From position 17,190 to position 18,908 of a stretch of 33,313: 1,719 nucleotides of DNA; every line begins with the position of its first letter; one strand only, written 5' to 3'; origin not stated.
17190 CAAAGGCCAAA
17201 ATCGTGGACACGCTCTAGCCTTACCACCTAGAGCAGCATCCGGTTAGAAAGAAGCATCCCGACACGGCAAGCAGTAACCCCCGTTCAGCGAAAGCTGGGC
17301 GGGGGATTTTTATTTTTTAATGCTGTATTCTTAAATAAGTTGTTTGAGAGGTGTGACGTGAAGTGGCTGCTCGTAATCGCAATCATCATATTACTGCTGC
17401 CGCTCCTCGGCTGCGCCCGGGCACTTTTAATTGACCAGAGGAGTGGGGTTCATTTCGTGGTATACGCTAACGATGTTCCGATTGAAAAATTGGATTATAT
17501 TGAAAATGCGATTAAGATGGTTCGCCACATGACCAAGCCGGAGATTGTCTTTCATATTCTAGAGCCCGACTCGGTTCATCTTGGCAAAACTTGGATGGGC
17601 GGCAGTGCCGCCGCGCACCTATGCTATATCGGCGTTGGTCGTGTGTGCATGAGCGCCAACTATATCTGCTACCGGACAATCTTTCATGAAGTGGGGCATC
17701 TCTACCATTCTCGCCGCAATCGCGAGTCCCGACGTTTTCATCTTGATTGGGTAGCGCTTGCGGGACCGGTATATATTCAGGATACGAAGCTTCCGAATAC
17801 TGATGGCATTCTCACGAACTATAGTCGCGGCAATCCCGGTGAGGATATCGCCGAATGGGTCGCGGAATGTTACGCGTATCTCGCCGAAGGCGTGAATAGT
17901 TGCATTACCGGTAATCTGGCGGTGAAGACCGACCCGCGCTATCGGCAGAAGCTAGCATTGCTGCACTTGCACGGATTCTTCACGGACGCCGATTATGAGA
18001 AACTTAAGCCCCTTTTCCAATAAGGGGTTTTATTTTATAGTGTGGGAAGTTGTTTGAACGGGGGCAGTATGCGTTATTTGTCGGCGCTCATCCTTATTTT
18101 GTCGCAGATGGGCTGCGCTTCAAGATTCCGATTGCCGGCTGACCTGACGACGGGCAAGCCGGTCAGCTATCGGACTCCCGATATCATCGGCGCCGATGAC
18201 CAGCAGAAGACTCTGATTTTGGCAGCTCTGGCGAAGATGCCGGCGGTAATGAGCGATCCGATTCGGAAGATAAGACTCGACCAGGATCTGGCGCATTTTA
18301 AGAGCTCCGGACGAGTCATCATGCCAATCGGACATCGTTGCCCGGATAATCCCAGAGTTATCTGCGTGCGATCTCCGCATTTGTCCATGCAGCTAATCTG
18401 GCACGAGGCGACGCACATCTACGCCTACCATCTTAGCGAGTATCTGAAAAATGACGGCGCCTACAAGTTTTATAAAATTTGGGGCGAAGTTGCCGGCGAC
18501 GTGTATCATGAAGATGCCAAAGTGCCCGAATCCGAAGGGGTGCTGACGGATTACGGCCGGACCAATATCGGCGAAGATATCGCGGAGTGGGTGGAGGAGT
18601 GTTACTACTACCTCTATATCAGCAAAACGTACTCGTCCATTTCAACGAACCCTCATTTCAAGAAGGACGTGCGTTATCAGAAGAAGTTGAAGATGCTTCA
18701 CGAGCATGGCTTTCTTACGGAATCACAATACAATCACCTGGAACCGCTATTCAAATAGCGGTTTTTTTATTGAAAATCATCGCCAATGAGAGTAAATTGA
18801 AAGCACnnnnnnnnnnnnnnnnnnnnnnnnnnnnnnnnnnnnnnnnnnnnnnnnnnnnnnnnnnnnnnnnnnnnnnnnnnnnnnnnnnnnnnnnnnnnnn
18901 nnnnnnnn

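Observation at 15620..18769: Candidate novel module: palindrome-promoter cassettes, three GC3-rich micro-ORFs, a roughly 420-nt structured RNA and two tandem lipoprotein HExxH paralogs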

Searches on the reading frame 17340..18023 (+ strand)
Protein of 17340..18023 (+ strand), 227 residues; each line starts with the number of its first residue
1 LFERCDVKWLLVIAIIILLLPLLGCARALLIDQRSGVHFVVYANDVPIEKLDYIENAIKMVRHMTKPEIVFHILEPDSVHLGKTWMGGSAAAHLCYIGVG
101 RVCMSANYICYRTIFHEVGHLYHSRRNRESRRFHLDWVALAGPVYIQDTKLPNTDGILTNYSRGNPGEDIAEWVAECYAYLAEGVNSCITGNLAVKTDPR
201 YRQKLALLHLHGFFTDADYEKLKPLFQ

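Call 7: search_protein_families(library=pfam, max_evalue=1, proteins=[window:17340-18023:+])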
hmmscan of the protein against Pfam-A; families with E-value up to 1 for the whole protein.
window:17340-18023:+ (227 aa): 1 family
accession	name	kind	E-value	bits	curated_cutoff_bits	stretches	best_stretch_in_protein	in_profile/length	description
PF15890.11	Peptidase_Mx1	-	0.00035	20.4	25.6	1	110-192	124-207/240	Putative zinc-binding metallo-peptidase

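Call 17: find_homologous_proteins(query=window:17358-18020:+, max_evalue=0.001)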
Query seq(221 aa) (221 aa): 3 proteins with E <= 0.001 among 135 candidates.
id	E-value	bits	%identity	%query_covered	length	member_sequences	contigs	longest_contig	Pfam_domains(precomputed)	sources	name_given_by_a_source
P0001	7.2e-150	515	100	100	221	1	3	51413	-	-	-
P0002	8.6e-54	201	46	98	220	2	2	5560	-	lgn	-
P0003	7.2e-34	135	41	76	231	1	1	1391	-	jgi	jgi:hypothetical protein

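Call 19: find_encoding_contigs(protein=P0002, flank=10000, max_places=10)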
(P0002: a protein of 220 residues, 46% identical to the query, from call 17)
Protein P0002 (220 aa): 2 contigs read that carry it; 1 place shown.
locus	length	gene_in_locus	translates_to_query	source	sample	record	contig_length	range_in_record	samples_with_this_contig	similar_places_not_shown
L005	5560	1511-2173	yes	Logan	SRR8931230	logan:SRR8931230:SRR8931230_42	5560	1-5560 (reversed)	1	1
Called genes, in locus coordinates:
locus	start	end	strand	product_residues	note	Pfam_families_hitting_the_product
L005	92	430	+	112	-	-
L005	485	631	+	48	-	-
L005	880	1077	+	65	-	-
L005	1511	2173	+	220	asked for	-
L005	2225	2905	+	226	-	-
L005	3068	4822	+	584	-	PF01807:Zn_ribbon_DnaG, PF08275:DNAG_N, PF01751:Toprim, PF13155:Toprim_2, PF13662:Toprim_4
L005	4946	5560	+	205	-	?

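Call 20: find_encoding_contigs(protein=P0003, flank=10000, max_places=10)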
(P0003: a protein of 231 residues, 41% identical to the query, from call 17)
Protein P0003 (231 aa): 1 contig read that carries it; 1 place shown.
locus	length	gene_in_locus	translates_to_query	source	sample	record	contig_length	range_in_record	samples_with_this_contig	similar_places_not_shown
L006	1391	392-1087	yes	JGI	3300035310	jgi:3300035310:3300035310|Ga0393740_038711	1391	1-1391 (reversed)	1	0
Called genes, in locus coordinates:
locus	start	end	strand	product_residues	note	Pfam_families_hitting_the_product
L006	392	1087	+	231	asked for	-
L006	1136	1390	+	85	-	?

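Call 27: find_related_loci(query=A3, collection=genome_contigs, flank=10000)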
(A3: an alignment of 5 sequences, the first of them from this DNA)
Query A3 (221 aa) in genome_contigs; peptide patterns used: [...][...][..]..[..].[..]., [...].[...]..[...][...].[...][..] (x = any residue, [..] = any of these).
41 stretches matched a pattern; 6 encode a relative of the query (tblastn E <= 1e-3); 6 distinct loci.
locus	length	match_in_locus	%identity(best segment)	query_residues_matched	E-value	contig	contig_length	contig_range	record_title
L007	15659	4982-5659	45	1-221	1e-60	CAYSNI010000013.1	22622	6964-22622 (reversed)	MAG TPA_asm: uncultured Candidatus Saccharibacteria bacterium isolate binchicken_co203_465 genome assembly, contig: k141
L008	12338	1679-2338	46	6-221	3e-59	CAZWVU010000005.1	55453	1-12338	MAG TPA_asm: uncultured Candidatus Saccharibacteria bacterium isolate SRP193066_co2_100 genome assembly, contig: NODE_20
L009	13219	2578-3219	31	1-209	1e-17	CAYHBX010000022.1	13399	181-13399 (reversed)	MAG TPA_asm: uncultured Candidatus Saccharibacteria bacterium isolate ERP119705_co11_391 genome assembly, contig: NODE_3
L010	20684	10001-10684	25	1-221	2e-15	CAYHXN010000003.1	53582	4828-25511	MAG TPA_asm: uncultured Candidatus Saccharibacteria bacterium isolate ERP119705_co17_962 genome assembly, contig: NODE_5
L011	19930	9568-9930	36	106-221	1e-12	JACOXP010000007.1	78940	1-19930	MAG: Candidatus Harrisonbacteria bacterium isolate NC_groundwater_156_Ag_S-0.1um_44_12 S4_GD2017_2_S1_scaffold_163, whol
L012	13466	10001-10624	26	10-209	2e-11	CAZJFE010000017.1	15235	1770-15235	MAG TPA_asm: uncultured Candidatus Saccharibacteria bacterium isolate SRP178908_co1_164 genome assembly, contig: NODE_26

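Call 61: search_solved_structures(query=A3, max_evalue=10)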
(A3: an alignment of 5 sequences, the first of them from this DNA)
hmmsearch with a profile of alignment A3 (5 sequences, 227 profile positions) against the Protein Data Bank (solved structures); distinct sequences matched with E-value up to 10: 1.
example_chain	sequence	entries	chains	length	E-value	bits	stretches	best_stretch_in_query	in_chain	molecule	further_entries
4l7a_A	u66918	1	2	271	0.0031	20.6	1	103-211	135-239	Uncharacterized protein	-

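Call 62: search_protein_families(library=ncbifam, max_evalue=1, proteins=[P0001])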
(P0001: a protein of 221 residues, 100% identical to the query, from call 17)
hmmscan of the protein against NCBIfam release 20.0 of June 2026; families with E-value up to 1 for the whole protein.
P0001 (221 aa): 1 family
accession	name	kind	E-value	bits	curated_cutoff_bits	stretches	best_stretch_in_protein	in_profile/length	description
TIGR04549.1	LP_HExxH_w_tonB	subfamily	0.00061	19.1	75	1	100-184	133-218/261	substrate import-associated zinc metallohydrolase lipoprotein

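Call 63: search_protein_families(library=phrogs, max_evalue=1, proteins=[P0001])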
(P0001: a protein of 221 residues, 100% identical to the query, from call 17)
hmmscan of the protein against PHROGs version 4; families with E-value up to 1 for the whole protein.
P0001 (221 aa): 1 family
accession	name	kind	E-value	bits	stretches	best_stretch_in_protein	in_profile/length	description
phrog_6520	-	unknown function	0.1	13.5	1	51-98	33-80/125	-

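Call 64: search_protein_families(library=padloc, max_evalue=1, proteins=[P0001])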
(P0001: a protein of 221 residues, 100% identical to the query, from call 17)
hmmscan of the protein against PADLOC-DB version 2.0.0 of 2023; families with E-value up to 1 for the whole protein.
P0001 (221 aa): 0 families

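Call 66: predict_structure(alignment_id=A9)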
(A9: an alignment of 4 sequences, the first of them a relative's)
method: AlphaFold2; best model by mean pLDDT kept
length: 221 residues; sequences in the alignment: 4
mean_pLDDT: 77.0   pTM: 0.77
mean pLDDT of the five models: 77.0, 74.4, 74.0, 73.0, 69.8
residues with pLDDT >= 90: 44; 70-90: 117; 50-70: 42; < 50: 18
segments of 3 or more residues with pLDDT < 50: 16-23, 142-150
pLDDT, mean of each block of 10 residues (from residue 1): 68 52 52 71 80 83 81 71 78 81 88 90 89 75 48 62 89 86 74 88 96 94 85
secondary structure, 60 per line:
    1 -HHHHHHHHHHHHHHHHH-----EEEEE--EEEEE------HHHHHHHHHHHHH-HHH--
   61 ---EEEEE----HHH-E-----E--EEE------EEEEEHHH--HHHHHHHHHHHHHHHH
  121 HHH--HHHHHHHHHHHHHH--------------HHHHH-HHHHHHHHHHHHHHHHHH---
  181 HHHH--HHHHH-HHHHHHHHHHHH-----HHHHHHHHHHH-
elements in order: H2-18 E24-28 E31-35 H42-54 E64-68 E86-88 E95-99 H105-123 H126-139 H154-158 H160-177 H181-184 H187-191 H193-204 H210-220

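Call 71: fold_search(model_id=the predicted structure, library=pdb)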
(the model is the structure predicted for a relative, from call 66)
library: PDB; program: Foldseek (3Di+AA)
matches with E <= 10: 160; with E <= 0.001: 0
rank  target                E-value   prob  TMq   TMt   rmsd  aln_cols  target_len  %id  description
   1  4gaa_B                6.7e-03  0.87  0.31  0.14  13.0       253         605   13  Structure of Leukotriene A4 hydrolase from Xenopus laevis complexed with inhibitor bestatin (released 2013-06-12)
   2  4gaa_A                8.4e-03  0.75  0.28  0.13  13.9       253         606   13  Structure of Leukotriene A4 hydrolase from Xenopus laevis complexed with inhibitor bestatin (released 2013-06-12)
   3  1gw6                  2.0e-02  0.44  0.24  0.12  14.0       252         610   12  STRUCTURE OF LEUKOTRIENE A4 HYDROLASE D375N MUTANT (released 2003-03-06)
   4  6enb_A                2.2e-02  0.41  0.24  0.12  14.0       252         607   12  LTA4 hydrolase (E297Q) mutant in complex with Pro-Gly-Pro peptide (released 2017-12-13)
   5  1sqm                  2.3e-02  0.57  0.28  0.13  13.6       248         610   14  STRUCTURE OF [R563A] LEUKOTRIENE A4 HYDROLASE (released 2004-08-03)
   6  4p8q_B                2.3e-02  0.35  0.24  0.10  13.8       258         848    9  Crystal Structure of Human Insulin Regulated Aminopeptidase with Alanine in Active Site (released 2014-12-03)
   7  3chp                  2.4e-02  0.54  0.28  0.13  12.4       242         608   12  Crystal structure of leukotriene a4 hydrolase in complex with (3S)-3-amino-4-oxo-4-[(4-phenylmethoxyphenyl)amino]butanoi (released 2008-04-22)
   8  3fui                  2.4e-02  0.38  0.24  0.12  14.0       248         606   12  Leukotriene A4 hydrolase in complex with N-benzyl-4-[(2R)-pyrrolidin-2-ylmethoxy]aniline (released 2009-07-28)
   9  3fts                  2.7e-02  0.51  0.26  0.13  13.4       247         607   12  Leukotriene A4 hydrolase in complex with resveratrol (released 2009-07-28)
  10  5nie_A                3.2e-02  0.60  0.31  0.14  12.0       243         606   12  Crystal structure of human LTA4H mutant R563A in open conformation (released 2017-08-23)
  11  5ni2                  3.6e-02  0.54  0.29  0.14  12.3       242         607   13  Crystal structure of human LTA4H mutant E271A in complex with LTA4 (crystal form I) (released 2017-08-23)
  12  5ni6                  3.6e-02  0.54  0.29  0.14  12.3       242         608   13  Crystal structure of human LTA4H mutant D375N in complex with LTA4 (released 2017-08-23)
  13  5nie_B                3.6e-02  0.44  0.28  0.13  13.4       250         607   15  Crystal structure of human LTA4H mutant R563A in open conformation (released 2017-08-23)
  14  3b7s_A                3.9e-02  0.33  0.24  0.12  14.0       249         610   10  [E296Q]LTA4H in complex with RSR substrate (released 2008-09-16)
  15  1h19                  4.3e-02  0.35  0.25  0.13  14.0       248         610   12  STRUCTURE OF [E271Q]LEUKOTRIENE A4 HYDROLASE (released 2002-08-08)
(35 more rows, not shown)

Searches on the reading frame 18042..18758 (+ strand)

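Call 7: search_protein_families(library=pfam, max_evalue=1, proteins=[window:18042-18758:+])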
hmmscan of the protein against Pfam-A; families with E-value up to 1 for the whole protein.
window:18042-18758:+ (238 aa): 1 family
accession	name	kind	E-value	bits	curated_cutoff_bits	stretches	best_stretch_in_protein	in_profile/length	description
PF00742.24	Homoserine_dh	-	0.057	13.7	22.9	1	45-117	58-122/173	Homoserine dehydrogenase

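Call 62: search_protein_families(library=ncbifam, max_evalue=1, proteins=[window:18069-18758:+])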
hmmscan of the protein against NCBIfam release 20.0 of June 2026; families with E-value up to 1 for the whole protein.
window:18069-18758:+ (229 aa): 0 families

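Call 63: search_protein_families(library=phrogs, max_evalue=1, proteins=[window:18069-18758:+])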
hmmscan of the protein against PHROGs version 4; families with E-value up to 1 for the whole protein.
window:18069-18758:+ (229 aa): 0 families

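Call 64: search_protein_families(library=padloc, max_evalue=1, proteins=[window:18069-18758:+])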
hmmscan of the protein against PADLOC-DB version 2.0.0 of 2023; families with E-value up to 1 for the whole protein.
window:18069-18758:+ (229 aa): 0 families
